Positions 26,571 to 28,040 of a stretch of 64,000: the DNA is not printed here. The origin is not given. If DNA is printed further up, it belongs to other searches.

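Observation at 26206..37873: Tandemly duplicated [true thiolase + Cys-less thiolase-fold pair + two DUF35] modules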

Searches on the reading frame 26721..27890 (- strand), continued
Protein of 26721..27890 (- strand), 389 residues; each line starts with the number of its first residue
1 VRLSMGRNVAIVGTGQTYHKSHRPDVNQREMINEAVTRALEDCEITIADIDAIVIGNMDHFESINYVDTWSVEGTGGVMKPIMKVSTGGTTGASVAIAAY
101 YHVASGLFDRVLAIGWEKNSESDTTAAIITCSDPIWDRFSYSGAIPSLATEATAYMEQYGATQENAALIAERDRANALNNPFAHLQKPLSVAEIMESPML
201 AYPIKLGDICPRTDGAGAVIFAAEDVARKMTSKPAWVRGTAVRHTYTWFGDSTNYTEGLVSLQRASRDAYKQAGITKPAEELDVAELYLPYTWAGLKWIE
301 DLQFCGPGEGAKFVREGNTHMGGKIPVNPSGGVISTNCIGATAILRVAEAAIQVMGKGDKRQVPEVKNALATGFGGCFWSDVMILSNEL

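Call 49: find_encoding_contigs(protein=P0048, flank=10000, max_places=1)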
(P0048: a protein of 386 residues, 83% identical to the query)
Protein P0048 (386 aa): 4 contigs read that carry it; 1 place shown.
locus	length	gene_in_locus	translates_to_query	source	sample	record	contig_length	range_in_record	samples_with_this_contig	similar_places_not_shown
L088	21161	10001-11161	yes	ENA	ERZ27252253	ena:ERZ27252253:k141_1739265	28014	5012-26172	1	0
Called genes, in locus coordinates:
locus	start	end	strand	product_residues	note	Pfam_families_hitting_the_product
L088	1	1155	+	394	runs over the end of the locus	PF00108:Thiolase_N, PF02803:Thiolase_C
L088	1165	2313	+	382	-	PF00108:Thiolase_N, PF22691:Thiolase_C_1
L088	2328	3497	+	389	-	PF00108:Thiolase_N, PF22691:Thiolase_C_1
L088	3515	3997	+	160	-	PF12172:zf-ChsH2 (weak), PF01796:OB_ChsH2_C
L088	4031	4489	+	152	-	PF12172:zf-ChsH2 (weak), PF01796:OB_ChsH2_C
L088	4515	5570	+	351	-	PF24137: (faint), PF07143:AttH (faint)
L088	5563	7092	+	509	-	PF00890:FAD_binding_2 (faint), PF00996:GDI (faint), PF01266:DAO (weak), PF01593:Amino_oxidase, PF12831:FAD_oxidored (faint), PF13450:NAD_binding_8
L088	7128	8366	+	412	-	PF00108:Thiolase_N, PF00109:ketoacyl-synt (weak), PF02803:Thiolase_C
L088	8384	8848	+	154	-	PF12172:zf-ChsH2 (weak), PF01796:OB_ChsH2_C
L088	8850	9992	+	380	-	PF00108:Thiolase_N (weak), PF22691:Thiolase_C_1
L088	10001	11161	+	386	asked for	PF00108:Thiolase_N, PF22691:Thiolase_C_1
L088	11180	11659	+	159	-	PF12172:zf-ChsH2, PF01796:OB_ChsH2_C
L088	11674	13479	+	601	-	PF02771:Acyl-CoA_dh_N, PF02770:Acyl-CoA_dh_M, PF00441:Acyl-CoA_dh_1, PF12806:Acyl-CoA_dh_C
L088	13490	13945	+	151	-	PF01575:MaoC_dehydratas, PF13452:FAS1_DH_region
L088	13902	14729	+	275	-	PF07228:SpoIIE (weak)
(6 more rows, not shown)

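Call 71: predict_structure(alignment_id=A4)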
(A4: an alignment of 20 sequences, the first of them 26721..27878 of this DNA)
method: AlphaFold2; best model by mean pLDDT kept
length: 385 residues; sequences in the alignment: 20
mean_pLDDT: 83.1   pTM: 0.89
mean pLDDT of the five models: 83.1, 81.5, 80.9, 77.4, 76.4
residues with pLDDT >= 90: 187; 70-90: 117; 50-70: 61; < 50: 20
segments of 3 or more residues with pLDDT < 50: 57-63, 129-138
pLDDT, mean of each block of 10 residues (from residue 1): 92 86 89 96 94 57 61 81 64 93 95 70 56 45 77 90 90 89 85 70 68 95 96 93 56 80 96 97 87 92 94 93 87 70 96 95 93 79 96
secondary structure, 60 per line:
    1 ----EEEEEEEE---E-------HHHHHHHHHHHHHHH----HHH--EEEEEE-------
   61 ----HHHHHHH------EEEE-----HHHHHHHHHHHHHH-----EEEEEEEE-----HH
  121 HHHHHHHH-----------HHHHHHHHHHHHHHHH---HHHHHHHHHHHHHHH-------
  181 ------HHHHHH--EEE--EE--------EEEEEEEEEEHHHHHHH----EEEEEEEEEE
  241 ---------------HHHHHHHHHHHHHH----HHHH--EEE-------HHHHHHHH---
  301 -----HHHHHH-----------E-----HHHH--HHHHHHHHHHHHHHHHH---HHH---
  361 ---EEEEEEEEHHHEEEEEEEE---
elements in order: E5-12 H24-38 E48-53 H65-71 E78-81 H87-100 E106-113 H119-128 H140-155 H159-173 H187-192 E195-197 E210-219 H220-226 E231-240 H256-269 H274-277 E280-282 H290-297 H306-311 H329-332 H335-351 E364-371 E375-382

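Call 74: fold_search(model_id=the predicted structure, library=pdb)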
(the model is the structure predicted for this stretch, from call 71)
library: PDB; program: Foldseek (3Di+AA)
matches with E <= 10: 1283; with E <= 0.001: 1011
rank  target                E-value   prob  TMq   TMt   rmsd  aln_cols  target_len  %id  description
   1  4yzo_C                1.2e-35  1.00  0.84  0.93   2.2       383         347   28  Crystal Structure Analysis of Thiolase-like protein, ST0096 from Sulfolobus Tokodaii (released 2016-03-30)
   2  6hrv_B                1.2e-35  1.00  0.87  0.86   4.7       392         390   26  Crystal structure of the zebrafish peroxisomal SCP2-thiolase (type-1) (released 2019-01-02)
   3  6hsp_B                3.0e-35  1.00  0.86  0.85   4.8       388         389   27  Crystal structure of the zebrafish peroxisomal SCP2-thiolase (type-1) in complex with CoA and octanoyl-CoA (released 2019-01-02)
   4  4yzo_B                4.6e-35  1.00  0.84  0.91   2.4       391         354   26  Crystal Structure Analysis of Thiolase-like protein, ST0096 from Sulfolobus Tokodaii (released 2016-03-30)
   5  6et9_C                8.2e-35  1.00  0.90  0.89   3.5       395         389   30  Structure of the acetoacetyl-CoA-thiolase/HMG-CoA-synthase complex from Methanothermococcus thermolithotrophicus at 2. (released 2018-03-14)
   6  4yzo_A                3.9e-34  1.00  0.83  0.88   3.0       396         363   26  Crystal Structure Analysis of Thiolase-like protein, ST0096 from Sulfolobus Tokodaii (released 2016-03-30)
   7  7yvy_A                6.9e-34  1.00  0.86  0.90   2.8       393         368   28  Crystal structure of thiolase PFC_04095 from Pyrococcus furiosus (released 2023-09-06)
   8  6esq_A                7.4e-34  1.00  0.90  0.89   3.4       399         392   30  Structure of the acetoacetyl-CoA thiolase/HMG-CoA synthase complex from Methanothermococcus thermolithotrophicus soake (released 2018-03-14)
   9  7yvy_C                1.9e-33  1.00  0.86  0.92   2.8       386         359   28  Crystal structure of thiolase PFC_04095 from Pyrococcus furiosus (released 2023-09-06)
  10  7pyt_B                2.0e-33  1.00  0.85  0.84   3.7       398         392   28  Benzoylsuccinyl-CoA thiolase with coenzyme A (released 2022-04-06)
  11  6hrv_A                5.6e-33  1.00  0.86  0.87   3.6       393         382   26  Crystal structure of the zebrafish peroxisomal SCP2-thiolase (type-1) (released 2019-01-02)
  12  7pxp_C                5.6e-33  1.00  0.85  0.85   3.8       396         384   28  Benzoylsuccinyl-CoA thiolase (released 2022-04-06)
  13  7yvy_B                8.6e-33  1.00  0.87  0.91   3.0       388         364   28  Crystal structure of thiolase PFC_04095 from Pyrococcus furiosus (released 2023-09-06)
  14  7pxp_D                1.3e-32  1.00  0.85  0.85   3.7       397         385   28  Benzoylsuccinyl-CoA thiolase (released 2022-04-06)
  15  7pxp_H                1.3e-32  1.00  0.85  0.84   3.8       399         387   28  Benzoylsuccinyl-CoA thiolase (released 2022-04-06)
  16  6hsj_A                1.3e-32  1.00  0.84  0.84   4.1       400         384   26  Crystal structure of the zebrafish peroxisomal SCP2-thiolase (type-1) in complex with CoA (released 2019-01-02)
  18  7pxp_G                2.5e-32  1.00  0.84  0.83   3.9       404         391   28  Benzoylsuccinyl-CoA thiolase (released 2022-04-06)
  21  6ok1_C                3.7e-32  1.00  0.83  0.84   4.5       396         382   25  Ltp2-ChsH2(DUF35) aldolase (released 2019-06-26)
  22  6ok1_A                8.9e-32  1.00  0.83  0.84   4.1       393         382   26  Ltp2-ChsH2(DUF35) aldolase (released 2019-06-26)
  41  9myr_A                4.8e-29  1.00  0.82  0.80   5.0       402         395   23  Sal-Shy(DUF35) aldolase from Comamonas testosteroni (released 2025-10-08)
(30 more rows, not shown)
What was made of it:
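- On Thiolase-fold steroid aldolases (Ltp2 / Sal): Foldseek gives TM 0.82-0.83 to 6ok1 and 9myr (call 74).
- Closest known: Ltp2-ChsH2. Same: SCP2-thiolase fold (TM 0.82-0.83, call 74).
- The closest structural match by TM-score (0.90) is the archaeal thiolase of the DUF35 complex, 6esq (call 74).
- Tried and rejected: All SCP2-type folds score TM 0.81-0.90 (call 74).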

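Call 85: search_protein_representatives(protein=window:26721-27878:-)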
Query: 385 residues. Proteins with E-value up to 0.001 (for the whole library): 7407; up to 1e-10: 3077; up to 1e-30: 412. The best 150 are listed.
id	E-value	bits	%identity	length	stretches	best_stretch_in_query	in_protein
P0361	3.2e-142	490.4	58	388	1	3-383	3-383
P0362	2.1e-119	415.3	83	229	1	1-221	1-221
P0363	2.0e-98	346.2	46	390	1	1-380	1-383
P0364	1.3e-97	343.6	44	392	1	1-381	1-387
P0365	1.6e-97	343.3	46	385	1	1-374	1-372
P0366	1.1e-93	330.7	45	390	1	2-382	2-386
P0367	1.7e-88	313.6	43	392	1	2-383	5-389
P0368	3.5e-88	312.5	44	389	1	2-375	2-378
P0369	2.1e-87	310.0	60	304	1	75-372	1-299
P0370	1.1e-86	307.7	46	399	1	1-375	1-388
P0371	9.8e-85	301.2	42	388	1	1-374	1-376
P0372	1.3e-80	287.7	43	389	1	5-373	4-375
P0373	2.9e-80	286.5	40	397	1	2-383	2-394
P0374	1.2e-79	284.5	43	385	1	3-376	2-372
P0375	5.5e-79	282.3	45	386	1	1-382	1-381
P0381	1.9e-73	264.1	42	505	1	5-365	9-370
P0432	3.7e-48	180.8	38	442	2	3-240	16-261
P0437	4.6e-47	177.2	31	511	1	1-379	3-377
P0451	4.4e-45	170.7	33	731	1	4-378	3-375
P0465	2.8e-43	164.8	34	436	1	4-325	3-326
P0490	3.6e-41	157.8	32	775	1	4-373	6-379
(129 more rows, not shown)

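Call 86: search_protein_families(library=pfam, proteins=[P0451, P0490, P0437, P0381, P0432, P0465], max_evalue=0.001)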
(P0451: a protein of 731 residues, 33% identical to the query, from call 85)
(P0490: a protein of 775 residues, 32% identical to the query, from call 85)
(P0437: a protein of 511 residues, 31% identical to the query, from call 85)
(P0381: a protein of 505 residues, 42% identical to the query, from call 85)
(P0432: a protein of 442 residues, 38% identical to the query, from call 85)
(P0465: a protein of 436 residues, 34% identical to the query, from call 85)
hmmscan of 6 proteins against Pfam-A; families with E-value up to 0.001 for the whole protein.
P0451 (731 aa): 5 families
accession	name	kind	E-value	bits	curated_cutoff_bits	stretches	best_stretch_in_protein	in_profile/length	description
PF22691.2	Thiolase_C_1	-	1.2e-20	74.1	28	1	249-385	13-143/144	Thiolase C-terminal domain-like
PF01796.24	OB_ChsH2_C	-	8.2e-15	54.9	27.1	2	481-548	3-65/65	ChsH2, C-terminal OB-fold domain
PF00108.29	Thiolase_N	-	8.7e-07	29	26.4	1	4-181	1-191/260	Thiolase, N-terminal domain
PF02803.24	Thiolase_C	-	4.9e-05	23.4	27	0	258-354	25-100/123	Thiolase, C-terminal domain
PF12172.15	zf-ChsH2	-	6.7e-05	23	23.2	1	442-471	2-31/37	ChsH2, rubredoxin-like zinc ribbon domain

P0490 (775 aa): 6 families
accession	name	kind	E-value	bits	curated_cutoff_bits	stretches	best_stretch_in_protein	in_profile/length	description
PF22691.2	Thiolase_C_1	-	2.6e-42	144.4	28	1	256-389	14-143/144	Thiolase C-terminal domain-like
PF02036.22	SCP2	-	5.8e-27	94.4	21.3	2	488-567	21-100/101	SCP-2 sterol transfer family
PF00108.29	Thiolase_N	-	2.6e-20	73.4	26.4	1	7-224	1-258/260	Thiolase, N-terminal domain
PF02803.24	Thiolase_C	-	4.9e-07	29.8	27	1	268-357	29-98/123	Thiolase, C-terminal domain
PF13530.11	SCP2_2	-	8.6e-06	26.7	23.2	0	705-761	33-87/105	Sterol carrier protein domain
PF14864.11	Alkyl_sulf_C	-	2e-05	25.2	27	0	686-761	28-103/125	Alkyl sulfatase C-terminal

P0437 (511 aa): 1 family
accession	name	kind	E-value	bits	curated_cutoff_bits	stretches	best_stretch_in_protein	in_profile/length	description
PF22691.2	Thiolase_C_1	-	8.1e-29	100.7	28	1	251-379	17-141/144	Thiolase C-terminal domain-like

P0381 (505 aa): 3 families
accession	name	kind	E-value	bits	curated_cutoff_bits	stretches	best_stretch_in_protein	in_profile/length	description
PF22691.2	Thiolase_C_1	-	2.3e-29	102.4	28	1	255-370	12-125/144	Thiolase C-terminal domain-like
PF00814.31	TsaD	-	0.00026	21.3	24.8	1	33-91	34-92/264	tRNA N6-adenosine threonylcarbamoyltransferase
PF00108.29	Thiolase_N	-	0.00051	19.9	26.4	0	21-125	16-120/260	Thiolase, N-terminal domain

P0432 (442 aa): 3 families
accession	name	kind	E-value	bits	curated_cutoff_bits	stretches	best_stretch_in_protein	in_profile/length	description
PF22691.2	Thiolase_C_1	-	2.9e-30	105.3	28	1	306-442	17-144/144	Thiolase C-terminal domain-like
PF00108.29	Thiolase_N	-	1.8e-10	41.1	26.4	1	31-241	18-259/260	Thiolase, N-terminal domain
PF02803.24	Thiolase_C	-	9.7e-09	35.4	27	1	312-405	27-100/123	Thiolase, C-terminal domain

P0465 (436 aa): 2 families
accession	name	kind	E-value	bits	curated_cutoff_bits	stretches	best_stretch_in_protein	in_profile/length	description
PF22691.2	Thiolase_C_1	-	6.2e-12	45.9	28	1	250-321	12-80/144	Thiolase C-terminal domain-like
PF00108.29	Thiolase_N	-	4.3e-10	39.8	26.4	1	4-223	1-260/260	Thiolase, N-terminal domain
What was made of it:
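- P0451 fuses a thiolase-like domain to two DUF35 domains (call 86).
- Tried and rejected: The long hits are a thiolase-like domain plus two DUF35 domains, or plus SCP2 domains (call 86).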
